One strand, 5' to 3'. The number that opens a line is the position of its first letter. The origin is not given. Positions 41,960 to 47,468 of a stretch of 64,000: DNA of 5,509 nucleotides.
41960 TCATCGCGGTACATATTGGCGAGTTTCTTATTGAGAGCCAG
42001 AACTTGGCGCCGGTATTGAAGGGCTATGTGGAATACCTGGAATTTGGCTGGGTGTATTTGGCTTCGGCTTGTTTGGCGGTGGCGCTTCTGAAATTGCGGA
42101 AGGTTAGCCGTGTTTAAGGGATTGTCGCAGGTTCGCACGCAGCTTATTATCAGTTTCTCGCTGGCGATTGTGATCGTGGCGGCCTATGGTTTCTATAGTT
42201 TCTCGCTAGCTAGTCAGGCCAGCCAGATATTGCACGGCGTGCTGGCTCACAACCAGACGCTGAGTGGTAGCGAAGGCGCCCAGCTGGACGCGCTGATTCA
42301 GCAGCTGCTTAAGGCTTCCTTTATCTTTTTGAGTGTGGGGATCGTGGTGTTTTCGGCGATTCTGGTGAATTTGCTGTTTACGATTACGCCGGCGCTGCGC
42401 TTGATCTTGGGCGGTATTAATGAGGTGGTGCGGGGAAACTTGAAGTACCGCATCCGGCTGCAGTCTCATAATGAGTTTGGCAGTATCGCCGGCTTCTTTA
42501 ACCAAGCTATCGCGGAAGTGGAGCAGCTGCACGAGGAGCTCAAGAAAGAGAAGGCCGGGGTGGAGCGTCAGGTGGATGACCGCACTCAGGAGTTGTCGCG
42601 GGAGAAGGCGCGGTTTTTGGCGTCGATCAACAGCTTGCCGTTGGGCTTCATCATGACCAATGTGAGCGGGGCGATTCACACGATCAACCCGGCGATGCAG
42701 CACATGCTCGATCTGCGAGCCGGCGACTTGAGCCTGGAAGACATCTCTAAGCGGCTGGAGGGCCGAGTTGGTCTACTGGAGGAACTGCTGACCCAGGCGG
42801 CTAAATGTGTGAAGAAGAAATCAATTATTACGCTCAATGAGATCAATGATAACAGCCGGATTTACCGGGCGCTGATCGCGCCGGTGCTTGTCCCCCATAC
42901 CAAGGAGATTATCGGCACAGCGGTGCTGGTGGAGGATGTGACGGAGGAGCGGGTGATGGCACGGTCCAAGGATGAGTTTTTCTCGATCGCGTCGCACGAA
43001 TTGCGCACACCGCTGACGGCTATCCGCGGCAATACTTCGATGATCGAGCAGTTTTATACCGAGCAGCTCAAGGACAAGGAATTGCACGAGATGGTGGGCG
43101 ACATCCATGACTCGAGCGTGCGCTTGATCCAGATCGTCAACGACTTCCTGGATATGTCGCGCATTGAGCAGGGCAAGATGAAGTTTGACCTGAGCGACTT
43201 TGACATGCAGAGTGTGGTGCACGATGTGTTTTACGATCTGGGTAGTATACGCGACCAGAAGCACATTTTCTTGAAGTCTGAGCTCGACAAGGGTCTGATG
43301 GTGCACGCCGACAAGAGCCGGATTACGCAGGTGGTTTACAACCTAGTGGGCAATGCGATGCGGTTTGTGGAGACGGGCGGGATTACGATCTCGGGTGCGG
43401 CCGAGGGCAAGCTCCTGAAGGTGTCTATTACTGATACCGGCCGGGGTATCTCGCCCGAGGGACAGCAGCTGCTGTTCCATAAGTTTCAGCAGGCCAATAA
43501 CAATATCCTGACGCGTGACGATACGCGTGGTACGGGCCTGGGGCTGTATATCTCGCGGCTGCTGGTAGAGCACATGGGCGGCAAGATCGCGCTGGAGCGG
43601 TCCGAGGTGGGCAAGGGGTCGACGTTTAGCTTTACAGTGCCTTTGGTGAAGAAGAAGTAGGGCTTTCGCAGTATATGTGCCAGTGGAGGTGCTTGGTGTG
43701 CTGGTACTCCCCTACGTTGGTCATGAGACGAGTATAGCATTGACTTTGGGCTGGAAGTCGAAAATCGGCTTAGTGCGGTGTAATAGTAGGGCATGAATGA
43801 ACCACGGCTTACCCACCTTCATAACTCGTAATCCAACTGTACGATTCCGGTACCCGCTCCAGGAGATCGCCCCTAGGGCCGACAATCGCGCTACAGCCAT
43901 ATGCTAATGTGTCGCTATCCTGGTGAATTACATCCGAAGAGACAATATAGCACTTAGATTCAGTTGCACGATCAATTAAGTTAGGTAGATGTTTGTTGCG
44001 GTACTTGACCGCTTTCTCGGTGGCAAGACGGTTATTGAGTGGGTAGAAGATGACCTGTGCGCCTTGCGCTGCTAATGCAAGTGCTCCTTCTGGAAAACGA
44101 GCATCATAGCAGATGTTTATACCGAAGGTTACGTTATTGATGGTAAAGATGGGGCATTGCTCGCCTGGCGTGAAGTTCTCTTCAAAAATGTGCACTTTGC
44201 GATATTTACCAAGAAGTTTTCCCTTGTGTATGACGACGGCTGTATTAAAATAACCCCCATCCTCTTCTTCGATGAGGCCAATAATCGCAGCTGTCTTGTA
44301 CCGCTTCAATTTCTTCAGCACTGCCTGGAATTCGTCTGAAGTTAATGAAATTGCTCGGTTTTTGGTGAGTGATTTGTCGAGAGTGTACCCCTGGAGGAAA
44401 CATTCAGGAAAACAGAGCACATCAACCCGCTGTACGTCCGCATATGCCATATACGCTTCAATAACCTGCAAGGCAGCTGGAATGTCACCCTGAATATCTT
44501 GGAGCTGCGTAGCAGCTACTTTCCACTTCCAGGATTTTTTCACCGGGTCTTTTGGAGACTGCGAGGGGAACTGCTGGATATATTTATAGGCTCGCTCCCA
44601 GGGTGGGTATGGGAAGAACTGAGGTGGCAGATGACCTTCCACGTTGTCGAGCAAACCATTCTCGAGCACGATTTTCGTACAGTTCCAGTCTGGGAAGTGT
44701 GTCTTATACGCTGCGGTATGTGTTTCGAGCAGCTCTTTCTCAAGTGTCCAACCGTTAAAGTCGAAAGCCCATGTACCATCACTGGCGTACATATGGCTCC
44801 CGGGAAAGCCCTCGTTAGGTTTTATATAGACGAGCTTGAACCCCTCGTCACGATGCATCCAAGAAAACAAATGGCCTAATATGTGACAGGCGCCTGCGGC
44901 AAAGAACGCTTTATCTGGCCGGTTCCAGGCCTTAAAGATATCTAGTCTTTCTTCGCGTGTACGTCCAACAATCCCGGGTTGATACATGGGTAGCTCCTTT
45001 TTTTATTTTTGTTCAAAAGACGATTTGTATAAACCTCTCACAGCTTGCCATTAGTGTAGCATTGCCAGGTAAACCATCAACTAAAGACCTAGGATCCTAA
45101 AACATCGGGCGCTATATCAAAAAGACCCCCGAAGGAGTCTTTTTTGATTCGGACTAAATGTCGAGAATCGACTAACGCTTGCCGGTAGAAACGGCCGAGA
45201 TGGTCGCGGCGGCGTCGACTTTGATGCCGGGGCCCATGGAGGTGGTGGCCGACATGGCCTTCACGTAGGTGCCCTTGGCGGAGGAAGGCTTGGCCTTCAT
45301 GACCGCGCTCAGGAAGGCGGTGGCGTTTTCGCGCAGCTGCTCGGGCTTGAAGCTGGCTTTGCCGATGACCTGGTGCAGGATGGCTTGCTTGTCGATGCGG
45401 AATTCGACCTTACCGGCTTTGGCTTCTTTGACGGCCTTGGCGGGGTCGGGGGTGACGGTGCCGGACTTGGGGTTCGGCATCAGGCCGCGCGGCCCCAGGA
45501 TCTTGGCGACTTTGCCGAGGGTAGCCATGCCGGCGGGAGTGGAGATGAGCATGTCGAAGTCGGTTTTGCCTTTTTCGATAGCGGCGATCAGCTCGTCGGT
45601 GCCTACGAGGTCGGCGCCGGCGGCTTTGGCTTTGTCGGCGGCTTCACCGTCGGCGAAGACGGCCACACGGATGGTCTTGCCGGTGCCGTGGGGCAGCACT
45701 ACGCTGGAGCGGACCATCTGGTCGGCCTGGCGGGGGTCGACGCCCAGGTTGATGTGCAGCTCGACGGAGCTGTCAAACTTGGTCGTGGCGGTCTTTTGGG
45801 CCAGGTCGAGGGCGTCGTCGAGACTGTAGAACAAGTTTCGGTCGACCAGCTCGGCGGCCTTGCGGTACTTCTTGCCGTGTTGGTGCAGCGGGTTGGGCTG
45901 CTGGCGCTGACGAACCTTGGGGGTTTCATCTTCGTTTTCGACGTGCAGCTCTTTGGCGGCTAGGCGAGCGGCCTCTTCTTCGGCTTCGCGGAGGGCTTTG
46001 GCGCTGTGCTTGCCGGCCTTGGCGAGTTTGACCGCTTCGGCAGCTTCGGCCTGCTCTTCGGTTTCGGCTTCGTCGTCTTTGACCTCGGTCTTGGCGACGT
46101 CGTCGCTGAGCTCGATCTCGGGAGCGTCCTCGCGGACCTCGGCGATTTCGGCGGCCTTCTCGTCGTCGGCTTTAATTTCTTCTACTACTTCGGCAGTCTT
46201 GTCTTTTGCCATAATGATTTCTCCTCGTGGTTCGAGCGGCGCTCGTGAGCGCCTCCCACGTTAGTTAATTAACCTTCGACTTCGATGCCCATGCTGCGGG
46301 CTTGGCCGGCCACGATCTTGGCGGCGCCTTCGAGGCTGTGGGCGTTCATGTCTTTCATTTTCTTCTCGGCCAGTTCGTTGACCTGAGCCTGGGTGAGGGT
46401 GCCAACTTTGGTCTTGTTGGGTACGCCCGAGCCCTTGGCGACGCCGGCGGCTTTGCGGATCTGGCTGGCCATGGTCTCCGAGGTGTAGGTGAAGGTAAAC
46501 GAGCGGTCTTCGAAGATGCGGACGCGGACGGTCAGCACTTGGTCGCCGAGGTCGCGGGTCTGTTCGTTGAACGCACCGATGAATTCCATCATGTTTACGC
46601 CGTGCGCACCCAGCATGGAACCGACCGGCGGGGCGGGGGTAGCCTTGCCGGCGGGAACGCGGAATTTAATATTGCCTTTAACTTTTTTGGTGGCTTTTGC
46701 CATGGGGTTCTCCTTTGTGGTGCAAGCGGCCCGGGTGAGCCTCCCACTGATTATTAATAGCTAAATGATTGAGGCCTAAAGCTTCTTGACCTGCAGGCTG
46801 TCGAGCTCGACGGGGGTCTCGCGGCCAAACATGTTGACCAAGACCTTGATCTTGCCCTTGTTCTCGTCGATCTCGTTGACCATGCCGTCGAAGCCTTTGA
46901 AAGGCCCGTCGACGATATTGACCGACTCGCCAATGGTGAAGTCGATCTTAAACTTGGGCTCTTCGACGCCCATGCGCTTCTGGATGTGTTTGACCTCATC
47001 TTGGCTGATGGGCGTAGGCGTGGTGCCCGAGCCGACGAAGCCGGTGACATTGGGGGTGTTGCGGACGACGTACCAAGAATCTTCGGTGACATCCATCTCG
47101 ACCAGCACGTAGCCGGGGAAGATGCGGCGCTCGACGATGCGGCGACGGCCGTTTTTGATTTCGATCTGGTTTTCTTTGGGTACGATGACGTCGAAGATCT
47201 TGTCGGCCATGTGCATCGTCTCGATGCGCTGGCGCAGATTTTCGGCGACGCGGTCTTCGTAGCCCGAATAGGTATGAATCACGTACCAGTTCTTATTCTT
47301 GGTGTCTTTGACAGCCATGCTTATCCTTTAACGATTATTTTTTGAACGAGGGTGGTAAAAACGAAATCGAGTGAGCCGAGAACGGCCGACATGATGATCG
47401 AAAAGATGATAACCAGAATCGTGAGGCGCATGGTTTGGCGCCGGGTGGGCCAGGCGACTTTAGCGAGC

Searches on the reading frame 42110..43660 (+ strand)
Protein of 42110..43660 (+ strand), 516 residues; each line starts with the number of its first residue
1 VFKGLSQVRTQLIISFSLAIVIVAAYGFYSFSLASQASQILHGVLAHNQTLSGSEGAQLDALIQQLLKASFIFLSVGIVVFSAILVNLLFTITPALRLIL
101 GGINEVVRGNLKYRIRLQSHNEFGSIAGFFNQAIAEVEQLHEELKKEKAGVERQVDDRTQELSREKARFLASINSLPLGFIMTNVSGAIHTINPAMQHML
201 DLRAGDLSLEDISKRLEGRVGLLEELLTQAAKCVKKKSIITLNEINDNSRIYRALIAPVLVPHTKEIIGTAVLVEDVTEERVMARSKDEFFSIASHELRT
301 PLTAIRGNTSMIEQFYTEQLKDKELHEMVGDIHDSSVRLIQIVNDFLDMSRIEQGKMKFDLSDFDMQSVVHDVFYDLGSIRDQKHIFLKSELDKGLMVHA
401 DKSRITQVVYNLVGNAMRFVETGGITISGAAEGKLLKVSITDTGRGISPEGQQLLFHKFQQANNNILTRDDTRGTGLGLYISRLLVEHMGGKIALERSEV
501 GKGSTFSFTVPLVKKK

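Call 46: search_protein_families(library=pfam, proteins=[window:42110-43660:+])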
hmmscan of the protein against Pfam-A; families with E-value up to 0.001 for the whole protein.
window:42110-43660:+ (516 aa): 2 families
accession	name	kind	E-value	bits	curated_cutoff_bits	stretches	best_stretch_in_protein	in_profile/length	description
PF02518.31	HATPase_c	-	4.1e-25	88.8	26.4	1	401-512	2-109/111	Histidine kinase-, DNA gyrase B-, and HSP90-like ATPase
PF00512.31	HisKA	-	1.6e-19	70.2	26.9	1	287-355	2-66/66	His Kinase A (phospho-acceptor) domain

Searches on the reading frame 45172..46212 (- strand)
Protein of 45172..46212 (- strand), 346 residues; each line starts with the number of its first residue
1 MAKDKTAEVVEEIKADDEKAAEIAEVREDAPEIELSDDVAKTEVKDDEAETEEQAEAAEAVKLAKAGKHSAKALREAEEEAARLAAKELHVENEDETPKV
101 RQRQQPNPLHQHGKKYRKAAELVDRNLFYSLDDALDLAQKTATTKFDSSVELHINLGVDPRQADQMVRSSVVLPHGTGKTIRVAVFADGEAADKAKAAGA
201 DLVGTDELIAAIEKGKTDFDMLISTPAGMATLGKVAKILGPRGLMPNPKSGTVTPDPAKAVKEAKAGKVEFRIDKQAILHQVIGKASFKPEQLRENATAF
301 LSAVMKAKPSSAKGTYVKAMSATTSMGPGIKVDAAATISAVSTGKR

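Call 50: search_protein_families(library=pfam, proteins=[window:45172-46212:-])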
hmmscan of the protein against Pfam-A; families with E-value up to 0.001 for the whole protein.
window:45172-46212:- (346 aa): 1 family
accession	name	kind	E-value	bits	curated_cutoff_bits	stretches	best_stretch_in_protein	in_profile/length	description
PF00687.26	Ribosomal_L1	-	7.6e-64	215.4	32.2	1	139-328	2-198/198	Ribosomal protein L1p/L10e family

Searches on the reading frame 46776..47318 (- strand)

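Call 50: search_protein_families(library=pfam, proteins=[window:46776-47318:-])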
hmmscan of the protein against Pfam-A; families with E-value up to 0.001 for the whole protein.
window:46776-47318:- (180 aa): 3 families
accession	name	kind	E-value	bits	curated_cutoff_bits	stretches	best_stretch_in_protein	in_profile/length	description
PF02357.24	NusG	-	1.3e-31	109.4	22.2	1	9-112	1-92/93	Transcription termination factor nusG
PF00467.35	KOW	-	0.00056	20.1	22.3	0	130-158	2-30/32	KOW motif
PF23290.1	KOW5_SPT5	-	0.00084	19.2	27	1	129-154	2-27/46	Transcription elongation factor SPT5, fifth KOW domain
